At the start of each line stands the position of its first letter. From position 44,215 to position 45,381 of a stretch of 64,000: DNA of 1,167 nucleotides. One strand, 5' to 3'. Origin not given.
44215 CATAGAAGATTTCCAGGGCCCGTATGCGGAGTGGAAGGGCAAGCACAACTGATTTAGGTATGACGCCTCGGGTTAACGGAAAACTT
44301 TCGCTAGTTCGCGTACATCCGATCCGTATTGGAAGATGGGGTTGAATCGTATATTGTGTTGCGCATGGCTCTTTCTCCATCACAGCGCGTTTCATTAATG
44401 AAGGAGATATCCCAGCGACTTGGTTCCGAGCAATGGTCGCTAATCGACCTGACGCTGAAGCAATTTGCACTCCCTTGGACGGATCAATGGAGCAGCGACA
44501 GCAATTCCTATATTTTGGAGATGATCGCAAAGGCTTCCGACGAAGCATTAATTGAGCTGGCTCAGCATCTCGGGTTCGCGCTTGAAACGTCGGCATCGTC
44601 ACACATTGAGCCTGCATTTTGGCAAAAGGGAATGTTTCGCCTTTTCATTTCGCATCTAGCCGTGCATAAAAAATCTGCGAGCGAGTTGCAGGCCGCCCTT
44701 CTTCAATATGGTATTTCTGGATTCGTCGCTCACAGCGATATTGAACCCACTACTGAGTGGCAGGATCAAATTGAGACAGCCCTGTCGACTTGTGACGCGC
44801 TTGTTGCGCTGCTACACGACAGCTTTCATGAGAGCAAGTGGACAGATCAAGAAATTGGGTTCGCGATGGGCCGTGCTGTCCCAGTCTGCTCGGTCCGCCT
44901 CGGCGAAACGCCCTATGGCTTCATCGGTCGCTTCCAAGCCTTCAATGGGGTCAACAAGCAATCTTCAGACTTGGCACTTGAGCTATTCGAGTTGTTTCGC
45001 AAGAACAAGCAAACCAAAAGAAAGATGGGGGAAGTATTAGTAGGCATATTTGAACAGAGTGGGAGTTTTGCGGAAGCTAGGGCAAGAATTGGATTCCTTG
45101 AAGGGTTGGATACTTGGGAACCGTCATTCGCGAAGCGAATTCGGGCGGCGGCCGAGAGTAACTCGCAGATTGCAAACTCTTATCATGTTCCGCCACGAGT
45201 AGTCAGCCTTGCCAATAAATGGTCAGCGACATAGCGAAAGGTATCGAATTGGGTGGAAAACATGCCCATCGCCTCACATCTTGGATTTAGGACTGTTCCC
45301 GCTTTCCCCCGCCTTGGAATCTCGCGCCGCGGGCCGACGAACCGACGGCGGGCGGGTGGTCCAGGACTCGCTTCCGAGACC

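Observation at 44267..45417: Orphan TIR-domain protein with two unassigned flanking domains inside an AT-richer islet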

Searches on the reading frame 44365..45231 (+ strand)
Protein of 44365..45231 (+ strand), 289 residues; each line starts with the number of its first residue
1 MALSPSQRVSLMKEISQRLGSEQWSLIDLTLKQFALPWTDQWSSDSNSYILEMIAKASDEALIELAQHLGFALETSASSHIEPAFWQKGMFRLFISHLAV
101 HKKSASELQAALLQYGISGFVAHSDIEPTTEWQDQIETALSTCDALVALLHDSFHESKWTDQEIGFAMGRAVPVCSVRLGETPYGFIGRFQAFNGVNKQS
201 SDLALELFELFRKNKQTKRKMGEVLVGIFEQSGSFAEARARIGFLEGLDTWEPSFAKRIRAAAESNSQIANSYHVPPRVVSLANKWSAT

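Call 3: search_protein_families(library=pfam, proteins=[window:44365-45231:+], max_evalue=1)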
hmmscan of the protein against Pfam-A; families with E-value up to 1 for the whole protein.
window:44365-45231:+ (289 aa): 4 families
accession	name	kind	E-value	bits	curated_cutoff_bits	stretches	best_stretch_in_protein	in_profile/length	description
PF13676.11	TIR_2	-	9.1e-14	52.4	28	1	94-194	2-107/122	TIR domain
PF01582.25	TIR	-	0.00045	20.5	21.3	1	99-168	12-81/179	TIR domain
PF05014.21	Nuc_deoxyrib_tr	-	0.0021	18.6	28.8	1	101-186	13-105/117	Nucleoside 2-deoxyribosyltransferase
PF03485.21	Arg_tRNA_synt_N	-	0.21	12.7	21.5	0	197-245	31-81/85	Arginyl tRNA synthetase N terminal domain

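Call 4: search_protein_families(library=padloc, proteins=[window:44365-45231:+], max_evalue=1)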
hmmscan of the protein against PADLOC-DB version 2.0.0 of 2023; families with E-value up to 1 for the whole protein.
window:44365-45231:+ (289 aa): 9 families
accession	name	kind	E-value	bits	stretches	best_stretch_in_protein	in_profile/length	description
PDLC00434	ThsB1|ThsB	-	2.2e-07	28.3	1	92-222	140-269/396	TIR-like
PDLC02961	RT-TIR_XII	-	7.9e-06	23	1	51-164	309-416/475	single gene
PDLC02012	SAVED5--SAVED_TIR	-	2e-05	21.9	1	92-161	15-84/404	-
PDLC02962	RT-TIR_XII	-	2.3e-05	21.4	1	51-171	310-427/478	single gene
PDLC00419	ThsB1|ThsB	-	0.00063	17.6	1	87-170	24-111/165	TIR-like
PDLC00436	ThsB1|ThsB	-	0.0028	15.2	1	89-169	34-118/183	TIR-like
PDLC05062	PDC-S66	-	0.0029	15.1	1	88-164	146-223/282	-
PDLC05001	PDC-S34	-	0.0037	14.3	1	212-270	293-351/384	-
PDLC00423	ThsB1|ThsB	-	0.005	14.5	1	86-167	31-117/190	TIR-like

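Call 5: search_protein_families(library=ncbifam, proteins=[window:44365-45231:+], max_evalue=1)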
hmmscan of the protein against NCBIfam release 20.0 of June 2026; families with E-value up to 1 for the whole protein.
window:44365-45231:+ (289 aa): 4 families
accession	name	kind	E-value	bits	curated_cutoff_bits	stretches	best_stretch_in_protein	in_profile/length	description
NF058526.1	Thoeris_type3_ThcB4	equivalog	2.6e-10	39.7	220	1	92-179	129-217/375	Thoeris type III anti-phage system protein ThcB4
NF042941.1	Retron_TIR_antiphage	equivalog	2.6e-10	39.7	600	1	52-170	302-420/464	TIR domain-containing anti-phage reverse transcriptase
NF040588.1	FxsC_Nterm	equivalog_domain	0.00017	21.5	130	1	118-170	47-98/182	TIR-like protein FxsC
NF033094.0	HK_VanS_O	exception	0.085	12.1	720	1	14-78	159-223/345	vancomycin resistance histidine kinase VanS-O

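Call 6: find_homologous_proteins(query=window:44365-45231:+, max_evalue=0.001)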
Query window:44365-45231:+ (289 aa): 1372 proteins with E <= 0.001 among 3320 candidates; the best 120 are listed.
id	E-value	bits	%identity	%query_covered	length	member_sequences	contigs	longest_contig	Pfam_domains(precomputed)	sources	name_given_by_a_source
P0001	8.2e-181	617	100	96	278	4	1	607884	PF13676.12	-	-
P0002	3.1e-151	520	83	96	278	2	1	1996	PF13676.12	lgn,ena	-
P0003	5.6e-151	519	80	100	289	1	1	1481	PF13676.12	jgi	jgi:hypothetical protein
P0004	4.3e-146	503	78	100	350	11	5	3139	PF13676.12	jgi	jgi:hypothetical protein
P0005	9.6e-142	489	75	99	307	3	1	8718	PF13676.12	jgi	-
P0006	1.9e-140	485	76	96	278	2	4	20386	PF13676.12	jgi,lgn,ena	-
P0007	9.4e-140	483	75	99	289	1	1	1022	PF13676.12,PF05014.22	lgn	-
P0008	1.8e-139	482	78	96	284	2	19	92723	PF13676.12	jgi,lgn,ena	jgi:hypothetical protein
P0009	8.2e-139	479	75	99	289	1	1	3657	PF13676.12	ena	-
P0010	2.5e-138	478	76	96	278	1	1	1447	PF13676.12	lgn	-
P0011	2.2e-137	475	73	100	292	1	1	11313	PF13676.12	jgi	jgi:nucleoside 2-deoxyribosyltransferase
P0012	3.0e-137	474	75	96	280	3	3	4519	PF13676.12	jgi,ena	-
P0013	3.4e-137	474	74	99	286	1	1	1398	PF13676.12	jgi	-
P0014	2.9e-133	461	76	96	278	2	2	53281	PF13676.12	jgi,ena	-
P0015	5.9e-133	460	70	100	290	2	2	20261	PF13676.12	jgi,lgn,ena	jgi:nucleoside 2-deoxyribosyltransferase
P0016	6.9e-133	460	71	100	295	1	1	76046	PF13676.12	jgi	jgi:hypothetical protein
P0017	2.2e-132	458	71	100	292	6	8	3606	PF13676.12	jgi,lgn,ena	-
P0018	2.8e-132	458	69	100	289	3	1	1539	PF13676.12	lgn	-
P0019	5.0e-131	454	70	100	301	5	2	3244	PF13676.12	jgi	-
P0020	7.8e-131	453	71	100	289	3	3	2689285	PF13676.12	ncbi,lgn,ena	ncbi:MAG: toll/interleukin-1 receptor domain-containing protein [Terracidiphilus sp.]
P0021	2.3e-130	452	69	99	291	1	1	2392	PF13676.12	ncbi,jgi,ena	-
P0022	2.7e-130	452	70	99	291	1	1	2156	PF13676.12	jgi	jgi:hypothetical protein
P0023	3.0e-129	448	70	100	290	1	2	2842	PF13676.12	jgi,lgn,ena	-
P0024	9.1e-129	447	74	96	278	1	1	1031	PF13676.12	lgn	-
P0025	1.5e-128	446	71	98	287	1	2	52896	PF13676.12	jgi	jgi:nucleoside 2-deoxyribosyltransferase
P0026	2.7e-128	445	68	100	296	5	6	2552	PF13676.12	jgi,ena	jgi:hypothetical protein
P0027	5.1e-128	444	70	96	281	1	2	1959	PF13676.12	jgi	jgi:nucleoside 2-deoxyribosyltransferase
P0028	2.0e-127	442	66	100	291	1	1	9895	PF13676.12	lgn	-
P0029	3.6e-127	441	72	95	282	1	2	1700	PF13676.12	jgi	jgi:hypothetical protein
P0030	2.0e-126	439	72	96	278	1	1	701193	PF13676.12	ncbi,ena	-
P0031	1.1e-125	436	67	99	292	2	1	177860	PF01582.26,PF13676.12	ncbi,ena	-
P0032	1.8e-125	436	66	99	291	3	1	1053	PF13676.12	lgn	-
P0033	2.9e-125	435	68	100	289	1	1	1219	PF13676.12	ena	-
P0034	3.8e-125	435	71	96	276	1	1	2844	PF13676.12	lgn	-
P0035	6.6e-125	434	65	100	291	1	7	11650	PF13676.12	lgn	-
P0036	1.2e-124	433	65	100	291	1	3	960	PF13676.12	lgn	-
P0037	1.3e-124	433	64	100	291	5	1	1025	PF13676.12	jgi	jgi:hypothetical protein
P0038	2.4e-124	432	65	100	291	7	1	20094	PF13676.12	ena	-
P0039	8.9e-124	430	66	99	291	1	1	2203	PF13676.12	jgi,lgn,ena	-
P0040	1.1e-123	430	64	100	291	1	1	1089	PF13676.12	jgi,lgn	jgi:nucleoside 2-deoxyribosyltransferase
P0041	1.4e-123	430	64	100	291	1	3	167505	PF01582.26,PF13676.12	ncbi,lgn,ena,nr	ncbi:MAG: hypothetical protein FD165_1111 [Gammaproteobacteria bacterium]|nr:MAG: hypothetical prote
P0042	1.7e-123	429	65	99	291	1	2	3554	PF13676.12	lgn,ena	-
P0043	1.7e-123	429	64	99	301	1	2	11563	PF01582.26,PF13676.12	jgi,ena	-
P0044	2.0e-123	429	67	100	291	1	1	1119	PF13676.12,PF05014.22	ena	-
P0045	5.6e-123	428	65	100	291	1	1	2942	PF13676.12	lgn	-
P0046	5.6e-123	428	64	100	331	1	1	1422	PF13676.12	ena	-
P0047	9.8e-123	427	65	100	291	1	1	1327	PF13676.12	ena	-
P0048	1.3e-122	426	66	98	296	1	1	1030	PF13676.12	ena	-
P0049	1.5e-122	426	63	100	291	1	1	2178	PF13676.12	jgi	jgi:hypothetical protein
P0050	1.5e-122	426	66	96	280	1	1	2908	PF01582.26,PF13676.12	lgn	-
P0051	1.6e-122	426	64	100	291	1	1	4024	PF13676.12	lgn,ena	-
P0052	1.6e-122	426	63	99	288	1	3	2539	PF13676.12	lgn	-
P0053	3.0e-122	425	68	100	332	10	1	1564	PF13676.12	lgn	-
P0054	3.7e-122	425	63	100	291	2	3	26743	PF01582.26,PF13676.12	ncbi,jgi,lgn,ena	-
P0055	3.9e-122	425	63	100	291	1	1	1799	PF13676.12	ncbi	-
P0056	4.7e-122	425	65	99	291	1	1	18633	PF01582.26,PF13676.12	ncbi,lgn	-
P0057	7.0e-122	424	64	100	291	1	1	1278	PF13676.12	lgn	-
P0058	7.2e-122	424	65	100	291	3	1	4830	PF13676.12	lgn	-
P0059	7.9e-122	424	65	99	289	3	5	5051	PF13676.12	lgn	-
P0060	8.9e-122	424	64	100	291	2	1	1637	PF13676.12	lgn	-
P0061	1.3e-121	423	63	99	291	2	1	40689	PF13676.12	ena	-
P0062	1.3e-121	423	63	100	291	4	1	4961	PF13676.12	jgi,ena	-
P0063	1.6e-121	423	63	100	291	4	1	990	PF13676.12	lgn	-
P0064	1.7e-121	423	64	99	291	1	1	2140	PF13676.12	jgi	jgi:hypothetical protein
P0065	3.4e-121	422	65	100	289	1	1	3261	PF13676.12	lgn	-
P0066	4.1e-121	421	63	100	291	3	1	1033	PF13676.12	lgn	-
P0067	4.4e-121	421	62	100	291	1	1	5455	PF01582.26,PF13676.12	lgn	-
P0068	5.0e-121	421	64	96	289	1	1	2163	PF13676.12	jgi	jgi:hypothetical protein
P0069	7.2e-121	421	62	99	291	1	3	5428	PF01582.26,PF13676.12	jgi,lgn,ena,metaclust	metaclust:\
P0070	9.5e-121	420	64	99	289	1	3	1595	PF13676.12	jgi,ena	jgi:hypothetical protein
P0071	9.6e-121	420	63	100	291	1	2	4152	PF13676.12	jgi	-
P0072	1.1e-120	420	62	99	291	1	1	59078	PF13676.12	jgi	jgi:hypothetical protein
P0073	1.3e-120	420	80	82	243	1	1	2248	PF13676.12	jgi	jgi:hypothetical protein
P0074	1.3e-120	420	62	100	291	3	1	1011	PF13676.12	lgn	-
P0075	1.5e-120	420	63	100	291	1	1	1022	PF13676.12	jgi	jgi:hypothetical protein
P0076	2.0e-120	419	62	100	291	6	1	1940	PF01582.26,PF13676.12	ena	-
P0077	2.0e-120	419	64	99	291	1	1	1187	PF13676.12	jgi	jgi:hypothetical protein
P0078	2.6e-120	419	66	99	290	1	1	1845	PF13676.12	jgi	-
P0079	2.8e-120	419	63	100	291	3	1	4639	PF13676.12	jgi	jgi:nucleoside 2-deoxyribosyltransferase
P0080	3.4e-120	418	64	99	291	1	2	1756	PF13676.12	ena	-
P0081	6.6e-120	418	64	99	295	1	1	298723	PF13676.12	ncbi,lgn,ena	-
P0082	6.8e-120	417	64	99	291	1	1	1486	PF13676.12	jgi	jgi:hypothetical protein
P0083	8.1e-120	417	63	100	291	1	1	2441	PF01582.26,PF13676.12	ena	-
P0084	9.0e-120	417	63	100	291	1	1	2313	PF13676.12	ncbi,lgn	-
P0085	1.0e-119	417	62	99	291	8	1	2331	PF13676.12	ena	-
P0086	1.0e-119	417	67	99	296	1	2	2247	PF13676.12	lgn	-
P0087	1.1e-119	417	63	96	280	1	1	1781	PF13676.12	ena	-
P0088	1.1e-119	417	68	95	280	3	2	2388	PF13676.12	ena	-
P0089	1.2e-119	417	63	100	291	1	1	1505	PF13676.12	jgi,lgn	jgi:nucleoside 2-deoxyribosyltransferase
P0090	1.3e-119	416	62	99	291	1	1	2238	PF13676.12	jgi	jgi:hypothetical protein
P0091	1.8e-119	416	66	99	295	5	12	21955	PF13676.12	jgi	-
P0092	1.9e-119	416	63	99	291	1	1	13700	PF13676.12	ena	-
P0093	1.9e-119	416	61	99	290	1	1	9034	PF13676.12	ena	-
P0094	2.3e-119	416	63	100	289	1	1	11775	PF13676.12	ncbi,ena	-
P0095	2.6e-119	416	63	96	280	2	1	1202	PF13676.12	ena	-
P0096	4.7e-119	415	62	99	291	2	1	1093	PF13676.12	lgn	-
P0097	4.8e-119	415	64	100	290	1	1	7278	PF13676.12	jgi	jgi:nucleoside 2-deoxyribosyltransferase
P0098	4.9e-119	415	63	100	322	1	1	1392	PF13676.12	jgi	jgi:hypothetical protein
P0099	8.3e-119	414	63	100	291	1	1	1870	PF13676.12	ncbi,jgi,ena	-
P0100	1.1e-118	414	62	100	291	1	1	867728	PF13676.12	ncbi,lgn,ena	-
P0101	1.1e-118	413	64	100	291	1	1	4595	PF13676.12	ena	-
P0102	1.1e-118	413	64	96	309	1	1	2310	PF01582.26,PF13676.12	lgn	-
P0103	1.1e-118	413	64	99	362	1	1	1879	PF13676.12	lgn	-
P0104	1.2e-118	413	62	100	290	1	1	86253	PF13676.12,PF05014.22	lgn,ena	-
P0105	1.3e-118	413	62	99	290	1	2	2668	PF13676.12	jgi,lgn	jgi:hypothetical protein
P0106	1.8e-118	413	62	100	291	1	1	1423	PF13676.12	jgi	jgi:TIR domain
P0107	1.9e-118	413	62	99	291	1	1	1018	PF13676.12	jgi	-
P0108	2.4e-118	412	62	99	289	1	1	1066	PF13676.12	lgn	-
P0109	2.9e-118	412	62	100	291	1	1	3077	PF13676.12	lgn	-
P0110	3.1e-118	412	64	96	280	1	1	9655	PF01582.26,PF13676.12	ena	-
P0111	3.5e-118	412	64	96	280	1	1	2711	PF13676.12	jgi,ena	-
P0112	3.6e-118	412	62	99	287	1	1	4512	PF13676.12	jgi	jgi:hypothetical protein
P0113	4.5e-118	411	61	100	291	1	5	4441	PF13676.12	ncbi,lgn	-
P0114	4.8e-118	411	61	100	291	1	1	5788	PF13676.12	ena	-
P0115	5.1e-118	411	61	100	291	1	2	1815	PF13676.12,PF05014.22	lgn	-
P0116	5.9e-118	411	62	100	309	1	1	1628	PF01582.26,PF13676.12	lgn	-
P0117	6.1e-118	411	62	99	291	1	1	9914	PF13676.12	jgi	jgi:hypothetical protein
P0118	6.2e-118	411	63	97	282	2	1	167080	PF01582.26,PF13676.12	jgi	jgi:nucleoside 2-deoxyribosyltransferase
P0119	7.8e-118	411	64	96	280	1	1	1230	PF13676.12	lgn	-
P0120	8.4e-118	411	62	100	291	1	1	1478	PF13676.12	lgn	-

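Call 7: search_solved_structures(query=window:44365-45231:+, max_evalue=1, show_alignments=2)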
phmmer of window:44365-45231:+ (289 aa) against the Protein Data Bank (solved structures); distinct sequences matched with E-value up to 1: 1.
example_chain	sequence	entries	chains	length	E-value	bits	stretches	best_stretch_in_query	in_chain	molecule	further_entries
9oco_H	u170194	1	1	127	0.098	15.1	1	44-90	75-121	2E1 Heavy Chain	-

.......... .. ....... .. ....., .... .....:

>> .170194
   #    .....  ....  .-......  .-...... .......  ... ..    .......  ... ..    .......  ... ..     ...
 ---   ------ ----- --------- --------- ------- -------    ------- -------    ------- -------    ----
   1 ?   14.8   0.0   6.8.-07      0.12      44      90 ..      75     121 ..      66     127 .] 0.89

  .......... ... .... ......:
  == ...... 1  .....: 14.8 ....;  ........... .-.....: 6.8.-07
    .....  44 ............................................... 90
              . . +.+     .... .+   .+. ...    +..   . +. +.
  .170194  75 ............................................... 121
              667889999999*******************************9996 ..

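Call 8: find_encoding_contigs(protein=P0020, flank=8000, max_places=3)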
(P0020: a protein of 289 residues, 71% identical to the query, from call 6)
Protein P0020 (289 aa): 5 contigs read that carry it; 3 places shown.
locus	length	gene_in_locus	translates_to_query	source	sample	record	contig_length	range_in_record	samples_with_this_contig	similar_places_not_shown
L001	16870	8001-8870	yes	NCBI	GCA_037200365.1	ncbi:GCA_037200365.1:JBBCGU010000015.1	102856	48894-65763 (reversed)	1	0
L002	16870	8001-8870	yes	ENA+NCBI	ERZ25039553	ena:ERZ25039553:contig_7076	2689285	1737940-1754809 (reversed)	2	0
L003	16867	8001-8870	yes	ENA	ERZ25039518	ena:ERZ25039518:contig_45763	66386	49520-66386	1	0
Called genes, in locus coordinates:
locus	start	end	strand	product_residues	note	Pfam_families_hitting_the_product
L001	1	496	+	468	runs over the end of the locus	PF01029:NusB, PF22458:RsmF-B_ferredox, PF01189:Methyltr_RsmB-F, PF13649:Methyltransf_25 (weak), PF13847:Methyltransf_31 (weak)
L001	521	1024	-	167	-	PF03928:HbpS-like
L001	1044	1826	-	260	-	PF03793:PASTA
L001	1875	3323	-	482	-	PF01545:Cation_efflux, PF16916:ZT_dimer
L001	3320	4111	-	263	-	PF01209:Ubie_methyltran, PF13489:Methyltransf_23, PF13649:Methyltransf_25, PF13847:Methyltransf_31, PF08241:Methyltransf_11, PF08242:Methyltransf_12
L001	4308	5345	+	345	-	PF04055:Radical_SAM, PF06463:Mob_synth_C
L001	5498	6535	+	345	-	PF01590:GAF, PF13185:GAF_2, PF13492:GAF_3, PF00990:GGDEF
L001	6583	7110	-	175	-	PF02311:AraC_binding (weak), PF07883:Cupin_2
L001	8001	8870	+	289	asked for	PF13676:TIR_2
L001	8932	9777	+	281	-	PF18742:DpnII-MboI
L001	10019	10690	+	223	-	-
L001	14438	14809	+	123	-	-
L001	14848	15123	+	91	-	-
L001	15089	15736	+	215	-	PF22461:SLBB_2 (weak), PF10531:SLBB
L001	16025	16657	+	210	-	PF22461:SLBB_2 (faint), PF10531:SLBB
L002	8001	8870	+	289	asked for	PF13676:TIR_2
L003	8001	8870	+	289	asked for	PF13676:TIR_2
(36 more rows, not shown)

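Call 9: find_encoding_contigs(protein=P0041, flank=8000, max_places=3)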
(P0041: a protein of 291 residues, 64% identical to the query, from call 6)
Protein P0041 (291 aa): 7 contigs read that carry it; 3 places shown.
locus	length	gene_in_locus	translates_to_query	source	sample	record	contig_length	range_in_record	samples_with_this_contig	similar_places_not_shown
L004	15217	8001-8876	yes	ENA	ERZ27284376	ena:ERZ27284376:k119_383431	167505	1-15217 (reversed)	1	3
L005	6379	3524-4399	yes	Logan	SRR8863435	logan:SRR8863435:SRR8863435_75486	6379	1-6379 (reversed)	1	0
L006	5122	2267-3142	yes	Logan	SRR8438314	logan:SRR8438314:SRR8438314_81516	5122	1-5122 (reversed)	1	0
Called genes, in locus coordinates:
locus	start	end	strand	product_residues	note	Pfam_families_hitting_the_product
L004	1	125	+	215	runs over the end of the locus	PF03548:LolA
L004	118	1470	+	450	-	PF05496:RuvB_N, PF01078:Mg_chelatase (faint), PF00158:Sigma54_activat (faint), PF07728:AAA_5 (weak), PF13173:AAA_14 (faint), PF00004:AAA, PF16193:AAA_assoc_2, PF12002:MgsA_C, +3 more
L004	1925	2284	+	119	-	PF02537:CRCB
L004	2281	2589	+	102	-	PF02641:DUF190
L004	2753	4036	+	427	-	PF02403:Seryl_tRNA_N, PF00587:tRNA-synt_2b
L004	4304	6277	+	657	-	PF00596:Aldolase_II, PF00106:adh_short, PF08659:KR (faint), PF13561:adh_short_C2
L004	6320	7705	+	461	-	PF13241:NAD_binding_7, PF14824:Sirohm_synth_M, PF10414:CysG_dimeriser, PF00590:TP_methylase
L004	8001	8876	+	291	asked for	PF01582:TIR (weak), PF13676:TIR_2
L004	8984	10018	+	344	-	PF03235:GmrSD_N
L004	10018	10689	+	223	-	PF18735:HEPN_RiboL-PSP (faint)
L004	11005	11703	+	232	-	PF01797:Y1_Tnp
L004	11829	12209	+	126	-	-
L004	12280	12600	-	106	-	-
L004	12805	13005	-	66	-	-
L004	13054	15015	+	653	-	PF00122:E1-E2_ATPase, PF00702:Hydrolase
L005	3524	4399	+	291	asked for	PF01582:TIR (weak), PF13676:TIR_2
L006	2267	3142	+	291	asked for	PF01582:TIR (weak), PF13676:TIR_2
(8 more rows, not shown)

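Call 10: find_encoding_contigs(protein=P0100, flank=8000, max_places=3)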
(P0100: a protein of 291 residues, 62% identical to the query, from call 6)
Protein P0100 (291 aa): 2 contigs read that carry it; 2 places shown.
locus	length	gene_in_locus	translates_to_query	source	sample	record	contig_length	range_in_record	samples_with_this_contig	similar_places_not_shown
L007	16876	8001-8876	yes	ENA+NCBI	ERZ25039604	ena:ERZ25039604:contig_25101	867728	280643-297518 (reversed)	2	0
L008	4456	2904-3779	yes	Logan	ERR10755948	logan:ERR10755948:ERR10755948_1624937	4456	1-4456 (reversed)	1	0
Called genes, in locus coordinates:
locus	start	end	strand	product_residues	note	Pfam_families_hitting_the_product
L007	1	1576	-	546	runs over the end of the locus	PF01494:FAD_binding_3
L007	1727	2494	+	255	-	PF01381:HTH_3 (weak), PF00717:Peptidase_S24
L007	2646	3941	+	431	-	PF08448:PAS_4 (weak), PF08447:PAS_3, PF13188:PAS_8 (weak), PF08448:PAS_4, PF00989:PAS, PF08448:PAS_4, PF13426:PAS_9, PF08447:PAS_3, +3 more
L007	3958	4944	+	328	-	PF00989:PAS (weak), PF08448:PAS_4, PF13426:PAS_9 (weak), PF07730:HisKA_3, PF02518:HATPase_c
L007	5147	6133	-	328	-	PF00589:Phage_integrase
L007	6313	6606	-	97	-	PF12728:HTH_17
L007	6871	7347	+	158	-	-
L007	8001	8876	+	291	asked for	PF13676:TIR_2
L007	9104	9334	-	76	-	-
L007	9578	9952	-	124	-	PF12844:HTH_19, PF13560:HTH_31, PF01381:HTH_3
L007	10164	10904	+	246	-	-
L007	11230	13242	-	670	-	-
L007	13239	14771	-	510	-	-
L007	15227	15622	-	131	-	PF02687:FtsX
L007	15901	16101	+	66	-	-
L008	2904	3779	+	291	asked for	PF13676:TIR_2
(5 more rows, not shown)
